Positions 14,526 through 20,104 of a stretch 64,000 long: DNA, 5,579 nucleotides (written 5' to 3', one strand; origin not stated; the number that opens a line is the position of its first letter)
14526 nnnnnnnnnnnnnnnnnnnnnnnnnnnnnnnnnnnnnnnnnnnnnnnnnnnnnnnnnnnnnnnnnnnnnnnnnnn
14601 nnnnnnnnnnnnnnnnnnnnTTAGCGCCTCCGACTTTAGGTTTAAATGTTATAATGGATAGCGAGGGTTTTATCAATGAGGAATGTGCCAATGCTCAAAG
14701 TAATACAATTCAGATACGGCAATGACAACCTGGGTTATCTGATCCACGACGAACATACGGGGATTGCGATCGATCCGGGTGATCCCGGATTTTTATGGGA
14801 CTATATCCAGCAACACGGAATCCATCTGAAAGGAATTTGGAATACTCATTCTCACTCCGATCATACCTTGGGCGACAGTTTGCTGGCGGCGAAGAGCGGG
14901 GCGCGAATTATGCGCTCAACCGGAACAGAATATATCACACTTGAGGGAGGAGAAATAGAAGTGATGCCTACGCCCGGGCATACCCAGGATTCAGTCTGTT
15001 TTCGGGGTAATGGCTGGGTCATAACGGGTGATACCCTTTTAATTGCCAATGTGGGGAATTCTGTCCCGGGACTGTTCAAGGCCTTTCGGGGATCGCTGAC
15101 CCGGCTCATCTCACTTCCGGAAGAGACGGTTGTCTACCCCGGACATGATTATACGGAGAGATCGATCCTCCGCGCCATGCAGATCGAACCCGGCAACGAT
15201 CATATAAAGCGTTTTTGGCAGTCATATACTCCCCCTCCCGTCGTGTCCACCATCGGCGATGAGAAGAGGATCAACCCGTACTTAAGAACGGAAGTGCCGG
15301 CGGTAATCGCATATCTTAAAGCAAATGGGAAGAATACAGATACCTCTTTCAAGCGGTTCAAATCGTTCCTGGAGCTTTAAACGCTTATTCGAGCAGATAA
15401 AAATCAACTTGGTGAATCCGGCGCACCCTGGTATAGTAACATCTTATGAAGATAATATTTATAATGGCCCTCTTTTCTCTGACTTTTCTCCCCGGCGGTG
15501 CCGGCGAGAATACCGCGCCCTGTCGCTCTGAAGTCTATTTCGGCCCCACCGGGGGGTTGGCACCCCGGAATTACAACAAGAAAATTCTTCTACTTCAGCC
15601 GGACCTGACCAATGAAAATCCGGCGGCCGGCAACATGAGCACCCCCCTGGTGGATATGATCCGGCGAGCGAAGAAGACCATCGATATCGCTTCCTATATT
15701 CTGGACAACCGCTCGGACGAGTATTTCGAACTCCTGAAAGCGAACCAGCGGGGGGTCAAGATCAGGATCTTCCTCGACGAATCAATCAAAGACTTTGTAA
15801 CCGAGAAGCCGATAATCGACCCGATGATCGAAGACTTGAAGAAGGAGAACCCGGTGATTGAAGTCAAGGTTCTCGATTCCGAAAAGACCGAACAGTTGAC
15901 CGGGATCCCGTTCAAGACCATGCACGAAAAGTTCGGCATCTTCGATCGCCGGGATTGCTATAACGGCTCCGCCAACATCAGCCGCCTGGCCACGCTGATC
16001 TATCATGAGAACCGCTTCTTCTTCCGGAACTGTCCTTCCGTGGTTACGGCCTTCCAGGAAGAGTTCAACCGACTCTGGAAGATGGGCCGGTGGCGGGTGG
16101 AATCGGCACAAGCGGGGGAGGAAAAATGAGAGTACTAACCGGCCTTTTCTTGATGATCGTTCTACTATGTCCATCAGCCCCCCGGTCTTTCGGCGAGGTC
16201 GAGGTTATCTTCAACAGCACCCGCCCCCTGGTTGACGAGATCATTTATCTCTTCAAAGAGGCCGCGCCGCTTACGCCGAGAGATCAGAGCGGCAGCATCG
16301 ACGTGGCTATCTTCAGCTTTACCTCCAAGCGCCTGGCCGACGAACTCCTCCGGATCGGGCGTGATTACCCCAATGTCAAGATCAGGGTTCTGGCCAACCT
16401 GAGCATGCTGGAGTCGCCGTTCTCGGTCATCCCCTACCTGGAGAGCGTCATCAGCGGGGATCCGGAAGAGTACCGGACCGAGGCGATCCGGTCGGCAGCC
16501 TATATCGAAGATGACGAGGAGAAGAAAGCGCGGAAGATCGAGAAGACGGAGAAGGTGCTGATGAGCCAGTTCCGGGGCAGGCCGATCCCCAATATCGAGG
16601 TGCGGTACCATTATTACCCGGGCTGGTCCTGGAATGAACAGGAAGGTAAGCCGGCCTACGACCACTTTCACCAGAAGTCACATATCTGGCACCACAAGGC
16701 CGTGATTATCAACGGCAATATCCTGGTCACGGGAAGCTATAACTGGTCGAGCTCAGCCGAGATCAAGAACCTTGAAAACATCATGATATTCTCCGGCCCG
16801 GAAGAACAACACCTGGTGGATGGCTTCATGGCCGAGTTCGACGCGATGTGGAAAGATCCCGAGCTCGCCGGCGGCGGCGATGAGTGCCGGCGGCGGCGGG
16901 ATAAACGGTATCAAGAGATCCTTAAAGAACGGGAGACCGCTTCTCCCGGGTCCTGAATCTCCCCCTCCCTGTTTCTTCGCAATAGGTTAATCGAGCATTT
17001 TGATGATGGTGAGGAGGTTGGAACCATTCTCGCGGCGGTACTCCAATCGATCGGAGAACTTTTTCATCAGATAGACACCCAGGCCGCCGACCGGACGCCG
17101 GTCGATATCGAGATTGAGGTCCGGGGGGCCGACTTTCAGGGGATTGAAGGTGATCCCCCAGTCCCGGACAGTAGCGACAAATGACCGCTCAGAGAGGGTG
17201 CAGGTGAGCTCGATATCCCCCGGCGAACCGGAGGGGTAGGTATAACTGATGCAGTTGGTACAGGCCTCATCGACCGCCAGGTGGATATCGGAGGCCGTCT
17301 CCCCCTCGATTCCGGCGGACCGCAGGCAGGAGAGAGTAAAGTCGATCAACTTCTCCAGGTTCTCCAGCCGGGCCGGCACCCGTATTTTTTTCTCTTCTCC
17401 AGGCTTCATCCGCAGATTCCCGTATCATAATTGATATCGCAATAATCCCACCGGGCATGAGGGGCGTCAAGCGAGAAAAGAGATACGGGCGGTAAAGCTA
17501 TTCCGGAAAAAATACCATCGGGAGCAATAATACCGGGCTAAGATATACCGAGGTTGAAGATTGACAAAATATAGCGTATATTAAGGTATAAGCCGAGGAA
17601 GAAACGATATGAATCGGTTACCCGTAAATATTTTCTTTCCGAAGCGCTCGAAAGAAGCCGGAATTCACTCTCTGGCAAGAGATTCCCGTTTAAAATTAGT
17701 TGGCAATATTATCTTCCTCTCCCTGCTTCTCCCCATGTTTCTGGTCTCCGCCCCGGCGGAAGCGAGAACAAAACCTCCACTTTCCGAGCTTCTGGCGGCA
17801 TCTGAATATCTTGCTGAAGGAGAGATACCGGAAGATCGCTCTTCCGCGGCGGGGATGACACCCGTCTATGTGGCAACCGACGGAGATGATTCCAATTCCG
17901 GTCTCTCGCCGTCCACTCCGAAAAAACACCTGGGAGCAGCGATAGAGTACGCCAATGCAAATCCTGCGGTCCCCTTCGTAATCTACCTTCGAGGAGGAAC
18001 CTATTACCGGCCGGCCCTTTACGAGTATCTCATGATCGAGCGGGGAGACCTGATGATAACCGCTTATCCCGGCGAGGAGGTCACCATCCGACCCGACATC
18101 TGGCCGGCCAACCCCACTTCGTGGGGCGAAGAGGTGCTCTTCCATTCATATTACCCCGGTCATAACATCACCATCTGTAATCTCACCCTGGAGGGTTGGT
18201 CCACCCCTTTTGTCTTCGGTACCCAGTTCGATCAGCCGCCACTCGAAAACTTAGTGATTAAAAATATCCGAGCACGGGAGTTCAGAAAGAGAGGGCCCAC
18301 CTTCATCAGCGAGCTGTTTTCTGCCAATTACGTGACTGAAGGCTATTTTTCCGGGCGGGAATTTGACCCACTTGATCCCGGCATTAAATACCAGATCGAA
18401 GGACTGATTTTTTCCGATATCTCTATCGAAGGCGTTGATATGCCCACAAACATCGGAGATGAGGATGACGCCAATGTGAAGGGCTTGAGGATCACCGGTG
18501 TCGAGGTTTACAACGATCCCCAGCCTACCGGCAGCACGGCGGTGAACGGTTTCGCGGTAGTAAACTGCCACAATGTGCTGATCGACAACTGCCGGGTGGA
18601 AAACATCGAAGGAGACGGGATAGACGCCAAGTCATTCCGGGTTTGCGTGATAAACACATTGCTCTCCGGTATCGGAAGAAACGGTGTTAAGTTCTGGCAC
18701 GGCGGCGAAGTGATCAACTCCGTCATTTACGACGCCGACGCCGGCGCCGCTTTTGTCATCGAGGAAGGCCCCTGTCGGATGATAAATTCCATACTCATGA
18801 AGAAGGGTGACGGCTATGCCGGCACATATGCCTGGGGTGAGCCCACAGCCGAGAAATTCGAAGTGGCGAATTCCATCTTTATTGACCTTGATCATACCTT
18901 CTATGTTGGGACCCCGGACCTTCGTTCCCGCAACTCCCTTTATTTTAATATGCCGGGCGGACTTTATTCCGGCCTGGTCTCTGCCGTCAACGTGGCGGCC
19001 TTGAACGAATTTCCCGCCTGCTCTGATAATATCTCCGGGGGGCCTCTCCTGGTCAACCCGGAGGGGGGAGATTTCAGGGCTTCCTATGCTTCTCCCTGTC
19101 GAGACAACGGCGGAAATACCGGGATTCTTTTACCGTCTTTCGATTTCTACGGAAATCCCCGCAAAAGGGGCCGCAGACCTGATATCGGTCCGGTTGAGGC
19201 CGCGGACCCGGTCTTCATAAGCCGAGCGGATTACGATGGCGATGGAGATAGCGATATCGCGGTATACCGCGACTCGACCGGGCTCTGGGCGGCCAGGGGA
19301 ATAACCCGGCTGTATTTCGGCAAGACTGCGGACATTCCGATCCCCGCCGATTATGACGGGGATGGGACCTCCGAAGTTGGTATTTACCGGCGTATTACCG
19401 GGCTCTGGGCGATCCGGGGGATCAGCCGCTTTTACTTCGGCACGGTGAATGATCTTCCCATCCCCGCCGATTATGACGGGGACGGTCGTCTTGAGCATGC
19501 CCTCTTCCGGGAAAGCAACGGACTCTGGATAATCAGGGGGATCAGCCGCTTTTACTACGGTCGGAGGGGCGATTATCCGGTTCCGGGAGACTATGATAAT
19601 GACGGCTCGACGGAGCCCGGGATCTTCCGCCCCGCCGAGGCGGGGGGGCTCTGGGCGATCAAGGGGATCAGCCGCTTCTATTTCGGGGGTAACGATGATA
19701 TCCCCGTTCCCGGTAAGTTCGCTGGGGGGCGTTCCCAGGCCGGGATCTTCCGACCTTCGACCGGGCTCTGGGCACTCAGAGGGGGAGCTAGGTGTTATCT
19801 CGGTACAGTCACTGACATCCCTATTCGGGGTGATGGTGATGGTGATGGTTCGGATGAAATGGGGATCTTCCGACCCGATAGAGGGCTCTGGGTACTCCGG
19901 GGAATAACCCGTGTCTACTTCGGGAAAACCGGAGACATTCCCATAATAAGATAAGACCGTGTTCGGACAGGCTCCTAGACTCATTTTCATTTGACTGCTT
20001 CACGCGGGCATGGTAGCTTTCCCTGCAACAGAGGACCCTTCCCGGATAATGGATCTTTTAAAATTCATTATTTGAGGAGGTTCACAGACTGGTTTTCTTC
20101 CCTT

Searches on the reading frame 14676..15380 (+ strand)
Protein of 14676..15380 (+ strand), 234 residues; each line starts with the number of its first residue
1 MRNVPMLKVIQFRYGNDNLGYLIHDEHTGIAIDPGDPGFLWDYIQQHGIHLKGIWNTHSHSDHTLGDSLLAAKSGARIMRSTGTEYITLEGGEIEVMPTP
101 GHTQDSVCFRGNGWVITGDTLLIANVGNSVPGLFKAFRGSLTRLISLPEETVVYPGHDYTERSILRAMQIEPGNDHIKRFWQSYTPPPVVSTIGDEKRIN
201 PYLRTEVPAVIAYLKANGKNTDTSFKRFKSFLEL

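Call 29: search_protein_families(library=pfam, proteins=[window:14676-15380:+])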
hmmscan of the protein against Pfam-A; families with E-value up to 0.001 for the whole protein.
window:14676-15380:+ (234 aa): 2 families
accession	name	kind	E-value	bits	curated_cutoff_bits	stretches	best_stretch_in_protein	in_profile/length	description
PF00753.33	Lactamase_B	-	4.4e-13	50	22.7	2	88-157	118-196/196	Metallo-beta-lactamase superfamily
PF16123.11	HAGH_C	-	6.5e-08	33.3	25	1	158-220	1-68/83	Hydroxyacylglutathione hydrolase C-terminus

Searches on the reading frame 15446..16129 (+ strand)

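Call 29: search_protein_families(library=pfam, proteins=[window:15446-16129:+])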
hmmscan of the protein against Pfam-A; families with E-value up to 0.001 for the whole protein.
window:15446-16129:+ (227 aa): 1 family
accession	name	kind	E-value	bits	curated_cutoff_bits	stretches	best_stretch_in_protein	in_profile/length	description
PF13091.12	PLDc_2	-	2.2e-20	73.3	27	1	68-211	1-132/132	PLD-like domain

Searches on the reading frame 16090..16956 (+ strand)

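Call 29: search_protein_families(library=pfam, proteins=[window:16090-16956:+])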
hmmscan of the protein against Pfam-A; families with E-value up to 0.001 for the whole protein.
window:16090-16956:+ (288 aa): 1 family
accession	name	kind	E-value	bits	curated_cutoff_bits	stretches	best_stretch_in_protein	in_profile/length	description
PF13091.12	PLDc_2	-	6.9e-13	49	27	1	69-254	11-132/132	PLD-like domain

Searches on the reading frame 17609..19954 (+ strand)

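Call 29: search_protein_families(library=pfam, proteins=[window:17609-19954:+])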
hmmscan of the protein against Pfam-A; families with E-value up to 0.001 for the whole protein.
window:17609-19954:+ (781 aa): 1 family
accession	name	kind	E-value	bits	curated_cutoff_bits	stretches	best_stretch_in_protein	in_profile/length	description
PF13229.12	Beta_helix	-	0.00014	22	25.9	1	314-393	2-84/158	Right handed beta helix region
